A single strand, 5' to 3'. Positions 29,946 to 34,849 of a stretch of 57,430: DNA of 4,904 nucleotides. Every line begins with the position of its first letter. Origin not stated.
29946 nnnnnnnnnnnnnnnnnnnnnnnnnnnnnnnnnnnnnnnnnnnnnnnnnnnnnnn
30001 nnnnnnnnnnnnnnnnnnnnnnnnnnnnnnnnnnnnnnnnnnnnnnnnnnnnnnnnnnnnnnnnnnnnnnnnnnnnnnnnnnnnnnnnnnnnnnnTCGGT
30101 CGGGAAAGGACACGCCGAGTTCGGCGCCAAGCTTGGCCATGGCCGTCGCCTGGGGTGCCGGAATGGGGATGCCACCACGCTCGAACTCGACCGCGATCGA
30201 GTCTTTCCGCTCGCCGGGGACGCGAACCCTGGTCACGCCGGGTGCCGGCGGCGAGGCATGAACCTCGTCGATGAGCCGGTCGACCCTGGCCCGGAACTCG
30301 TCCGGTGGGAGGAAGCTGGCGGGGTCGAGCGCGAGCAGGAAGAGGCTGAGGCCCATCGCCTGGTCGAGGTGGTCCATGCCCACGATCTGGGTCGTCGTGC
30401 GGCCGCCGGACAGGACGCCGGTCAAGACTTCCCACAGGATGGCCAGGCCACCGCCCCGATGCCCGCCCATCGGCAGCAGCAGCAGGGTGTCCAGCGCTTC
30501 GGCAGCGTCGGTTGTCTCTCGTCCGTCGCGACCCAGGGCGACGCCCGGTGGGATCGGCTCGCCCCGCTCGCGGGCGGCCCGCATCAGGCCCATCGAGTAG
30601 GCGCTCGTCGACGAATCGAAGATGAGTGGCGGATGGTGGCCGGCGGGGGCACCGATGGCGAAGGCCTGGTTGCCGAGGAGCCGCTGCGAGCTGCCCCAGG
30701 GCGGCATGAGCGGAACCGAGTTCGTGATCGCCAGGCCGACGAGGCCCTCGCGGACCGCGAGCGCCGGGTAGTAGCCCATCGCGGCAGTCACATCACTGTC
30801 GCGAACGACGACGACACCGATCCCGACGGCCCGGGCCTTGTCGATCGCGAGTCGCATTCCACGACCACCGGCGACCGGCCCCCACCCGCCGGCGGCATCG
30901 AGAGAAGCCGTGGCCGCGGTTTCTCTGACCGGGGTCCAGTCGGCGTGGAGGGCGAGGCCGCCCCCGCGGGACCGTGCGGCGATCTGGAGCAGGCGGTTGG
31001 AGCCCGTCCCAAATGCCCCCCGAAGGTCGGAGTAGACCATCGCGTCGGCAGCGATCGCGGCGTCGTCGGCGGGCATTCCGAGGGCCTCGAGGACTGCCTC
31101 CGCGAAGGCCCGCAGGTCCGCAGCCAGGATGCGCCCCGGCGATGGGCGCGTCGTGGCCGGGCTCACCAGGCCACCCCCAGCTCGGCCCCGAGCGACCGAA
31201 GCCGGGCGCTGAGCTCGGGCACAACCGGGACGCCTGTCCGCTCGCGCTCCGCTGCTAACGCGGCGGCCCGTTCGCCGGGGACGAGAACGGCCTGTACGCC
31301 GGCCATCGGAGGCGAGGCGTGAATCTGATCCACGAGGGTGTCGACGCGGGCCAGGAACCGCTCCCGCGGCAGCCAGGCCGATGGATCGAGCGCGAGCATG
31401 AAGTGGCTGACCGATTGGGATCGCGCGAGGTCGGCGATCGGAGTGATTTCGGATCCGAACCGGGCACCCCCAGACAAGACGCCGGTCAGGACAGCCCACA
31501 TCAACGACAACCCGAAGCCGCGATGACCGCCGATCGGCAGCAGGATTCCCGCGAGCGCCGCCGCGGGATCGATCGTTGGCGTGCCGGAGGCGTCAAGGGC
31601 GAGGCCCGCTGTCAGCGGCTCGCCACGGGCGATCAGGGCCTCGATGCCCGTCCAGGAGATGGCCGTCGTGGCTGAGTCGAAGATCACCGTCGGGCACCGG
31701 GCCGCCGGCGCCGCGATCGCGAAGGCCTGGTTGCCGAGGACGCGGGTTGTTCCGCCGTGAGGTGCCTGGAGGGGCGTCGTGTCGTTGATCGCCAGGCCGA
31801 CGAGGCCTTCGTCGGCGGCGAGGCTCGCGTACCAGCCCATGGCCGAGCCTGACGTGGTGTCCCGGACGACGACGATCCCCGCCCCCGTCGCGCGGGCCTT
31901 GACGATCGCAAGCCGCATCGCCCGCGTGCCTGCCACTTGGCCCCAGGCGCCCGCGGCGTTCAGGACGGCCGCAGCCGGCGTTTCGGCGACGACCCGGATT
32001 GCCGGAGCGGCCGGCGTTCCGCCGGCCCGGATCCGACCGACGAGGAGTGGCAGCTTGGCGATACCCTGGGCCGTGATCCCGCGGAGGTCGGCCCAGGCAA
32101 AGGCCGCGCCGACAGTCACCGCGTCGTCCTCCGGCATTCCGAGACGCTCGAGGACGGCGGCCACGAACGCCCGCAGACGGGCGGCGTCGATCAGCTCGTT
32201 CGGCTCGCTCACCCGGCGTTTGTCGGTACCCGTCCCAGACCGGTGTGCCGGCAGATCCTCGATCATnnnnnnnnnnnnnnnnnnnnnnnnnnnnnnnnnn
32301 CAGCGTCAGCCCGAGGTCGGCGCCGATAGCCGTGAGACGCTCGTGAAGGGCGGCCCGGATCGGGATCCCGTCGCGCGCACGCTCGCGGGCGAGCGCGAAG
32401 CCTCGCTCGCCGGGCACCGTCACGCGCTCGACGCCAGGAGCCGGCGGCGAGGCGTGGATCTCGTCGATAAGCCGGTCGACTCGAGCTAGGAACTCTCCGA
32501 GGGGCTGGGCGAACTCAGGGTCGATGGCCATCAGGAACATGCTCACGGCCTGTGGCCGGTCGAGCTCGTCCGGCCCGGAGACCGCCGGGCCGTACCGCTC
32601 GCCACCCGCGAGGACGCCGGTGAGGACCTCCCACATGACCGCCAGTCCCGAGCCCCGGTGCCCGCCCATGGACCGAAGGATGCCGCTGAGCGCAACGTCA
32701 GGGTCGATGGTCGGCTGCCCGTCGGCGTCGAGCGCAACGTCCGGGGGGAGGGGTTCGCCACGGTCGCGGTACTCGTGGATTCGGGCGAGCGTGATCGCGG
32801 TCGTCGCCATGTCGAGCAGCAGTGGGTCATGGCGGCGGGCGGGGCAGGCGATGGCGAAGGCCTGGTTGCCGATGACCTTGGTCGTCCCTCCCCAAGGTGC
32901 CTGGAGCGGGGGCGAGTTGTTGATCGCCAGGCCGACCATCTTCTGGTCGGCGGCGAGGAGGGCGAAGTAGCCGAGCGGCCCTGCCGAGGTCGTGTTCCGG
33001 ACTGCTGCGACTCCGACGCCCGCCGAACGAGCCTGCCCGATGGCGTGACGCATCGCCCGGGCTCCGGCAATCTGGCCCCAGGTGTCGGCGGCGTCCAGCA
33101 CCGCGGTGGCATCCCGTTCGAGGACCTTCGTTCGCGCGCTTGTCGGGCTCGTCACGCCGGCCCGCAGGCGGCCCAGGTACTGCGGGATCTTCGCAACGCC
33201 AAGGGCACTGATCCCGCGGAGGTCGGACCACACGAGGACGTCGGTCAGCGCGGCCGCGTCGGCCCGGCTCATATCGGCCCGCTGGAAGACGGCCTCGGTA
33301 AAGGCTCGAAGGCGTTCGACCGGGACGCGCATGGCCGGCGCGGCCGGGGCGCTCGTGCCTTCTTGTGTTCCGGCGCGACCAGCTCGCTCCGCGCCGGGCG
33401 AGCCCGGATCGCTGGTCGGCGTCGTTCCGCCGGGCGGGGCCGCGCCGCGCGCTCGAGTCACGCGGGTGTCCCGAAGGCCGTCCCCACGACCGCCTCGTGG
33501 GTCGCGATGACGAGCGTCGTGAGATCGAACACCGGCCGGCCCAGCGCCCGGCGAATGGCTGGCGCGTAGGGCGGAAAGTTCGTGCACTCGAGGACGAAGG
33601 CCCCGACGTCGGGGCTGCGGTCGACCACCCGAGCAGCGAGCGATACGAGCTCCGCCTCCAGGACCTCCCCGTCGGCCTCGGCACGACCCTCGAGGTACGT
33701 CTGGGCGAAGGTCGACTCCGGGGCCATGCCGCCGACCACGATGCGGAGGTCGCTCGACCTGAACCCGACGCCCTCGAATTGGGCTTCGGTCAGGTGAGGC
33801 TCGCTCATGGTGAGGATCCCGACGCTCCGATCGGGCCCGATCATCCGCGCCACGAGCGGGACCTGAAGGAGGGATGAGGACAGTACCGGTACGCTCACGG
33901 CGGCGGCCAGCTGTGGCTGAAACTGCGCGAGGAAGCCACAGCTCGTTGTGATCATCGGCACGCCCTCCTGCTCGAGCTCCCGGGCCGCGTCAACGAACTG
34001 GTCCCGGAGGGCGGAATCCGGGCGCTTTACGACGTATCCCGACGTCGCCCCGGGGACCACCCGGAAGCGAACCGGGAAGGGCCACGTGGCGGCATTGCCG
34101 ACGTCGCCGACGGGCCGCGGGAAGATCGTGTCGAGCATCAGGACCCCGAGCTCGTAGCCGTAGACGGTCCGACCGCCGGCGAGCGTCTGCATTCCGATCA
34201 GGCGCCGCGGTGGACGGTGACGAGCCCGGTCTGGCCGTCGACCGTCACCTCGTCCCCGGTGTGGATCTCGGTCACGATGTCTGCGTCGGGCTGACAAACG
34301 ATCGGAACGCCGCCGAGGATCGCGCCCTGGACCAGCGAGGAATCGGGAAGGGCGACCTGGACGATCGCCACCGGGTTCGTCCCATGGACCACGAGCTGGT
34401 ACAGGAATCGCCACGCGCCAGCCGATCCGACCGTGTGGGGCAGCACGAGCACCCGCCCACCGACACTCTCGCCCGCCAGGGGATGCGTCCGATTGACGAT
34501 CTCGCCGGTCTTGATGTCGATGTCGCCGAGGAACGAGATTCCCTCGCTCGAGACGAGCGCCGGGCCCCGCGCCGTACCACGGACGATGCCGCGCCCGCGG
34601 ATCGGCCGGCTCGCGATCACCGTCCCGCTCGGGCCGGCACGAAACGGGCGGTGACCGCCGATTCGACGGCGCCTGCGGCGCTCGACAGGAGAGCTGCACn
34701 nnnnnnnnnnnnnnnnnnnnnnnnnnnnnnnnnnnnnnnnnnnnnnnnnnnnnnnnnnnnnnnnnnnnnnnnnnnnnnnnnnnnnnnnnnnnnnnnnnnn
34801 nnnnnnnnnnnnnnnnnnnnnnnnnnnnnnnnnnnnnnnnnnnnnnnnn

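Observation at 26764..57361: GATATC-cored motif marks nearly every promoter region across a ~31-kb block and is absent from the first 23 kb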

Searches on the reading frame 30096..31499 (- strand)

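Call 68: search_protein_families(library=pfam, proteins=[window:30096-31499:-], max_evalue=0.01)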
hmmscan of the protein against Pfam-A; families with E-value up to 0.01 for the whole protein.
window:30096-31499:- (468 aa): 1 family
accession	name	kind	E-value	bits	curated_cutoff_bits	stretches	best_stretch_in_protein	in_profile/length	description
PF02615.19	Ldh_2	-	4.9e-97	325.5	38.8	1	126-449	3-327/333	Malate/L-lactate dehydrogenase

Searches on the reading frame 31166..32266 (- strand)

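Call 6: search_protein_families(library=pfam, proteins=[window:31166-32266:-], max_evalue=0.00001)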
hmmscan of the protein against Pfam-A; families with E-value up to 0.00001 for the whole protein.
window:31166-32266:- (367 aa): 1 family
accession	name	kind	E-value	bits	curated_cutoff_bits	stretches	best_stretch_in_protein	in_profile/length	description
PF02615.19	Ldh_2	-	5e-93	312.3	38.8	1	26-356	1-332/333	Malate/L-lactate dehydrogenase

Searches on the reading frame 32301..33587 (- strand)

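Call 6: search_protein_families(library=pfam, proteins=[window:32301-33587:-], max_evalue=0.00001)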
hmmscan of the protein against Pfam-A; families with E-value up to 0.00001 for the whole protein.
window:32301-33587:- (429 aa): 1 family
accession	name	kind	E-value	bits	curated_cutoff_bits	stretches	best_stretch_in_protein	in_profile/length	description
PF02615.19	Ldh_2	-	1.9e-101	340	38.8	1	89-418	2-332/333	Malate/L-lactate dehydrogenase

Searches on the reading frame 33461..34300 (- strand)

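Call 68: search_protein_families(library=pfam, proteins=[window:33461-34300:-], max_evalue=0.01)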
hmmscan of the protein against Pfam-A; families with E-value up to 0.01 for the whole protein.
window:33461-34300:- (280 aa): 1 family
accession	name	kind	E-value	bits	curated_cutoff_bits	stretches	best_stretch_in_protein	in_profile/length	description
PF01177.27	Asp_Glu_race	-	5.7e-11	43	31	1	105-265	59-208/211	Asp/Glu/Hydantoin racemase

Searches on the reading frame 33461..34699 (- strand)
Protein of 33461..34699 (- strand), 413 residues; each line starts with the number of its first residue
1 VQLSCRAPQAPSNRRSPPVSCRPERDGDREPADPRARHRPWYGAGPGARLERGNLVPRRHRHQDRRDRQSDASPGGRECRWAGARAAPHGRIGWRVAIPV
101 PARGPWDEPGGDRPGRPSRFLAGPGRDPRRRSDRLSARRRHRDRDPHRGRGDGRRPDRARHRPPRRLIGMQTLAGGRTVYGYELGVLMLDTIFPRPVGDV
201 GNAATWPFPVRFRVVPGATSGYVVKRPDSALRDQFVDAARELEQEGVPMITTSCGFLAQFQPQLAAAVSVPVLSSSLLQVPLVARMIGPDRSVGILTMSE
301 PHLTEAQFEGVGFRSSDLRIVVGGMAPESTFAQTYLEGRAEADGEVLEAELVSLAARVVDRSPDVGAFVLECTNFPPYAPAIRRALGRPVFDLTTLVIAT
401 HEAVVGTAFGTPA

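Call 6: search_protein_families(library=pfam, proteins=[window:33461-34699:-], max_evalue=0.00001)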
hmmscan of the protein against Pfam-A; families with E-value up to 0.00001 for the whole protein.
window:33461-34699:- (413 aa): 1 family
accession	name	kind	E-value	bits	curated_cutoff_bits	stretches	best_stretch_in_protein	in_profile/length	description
PF01177.27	Asp_Glu_race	-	2e-09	38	31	0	328-398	150-208/211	Asp/Glu/Hydantoin racemase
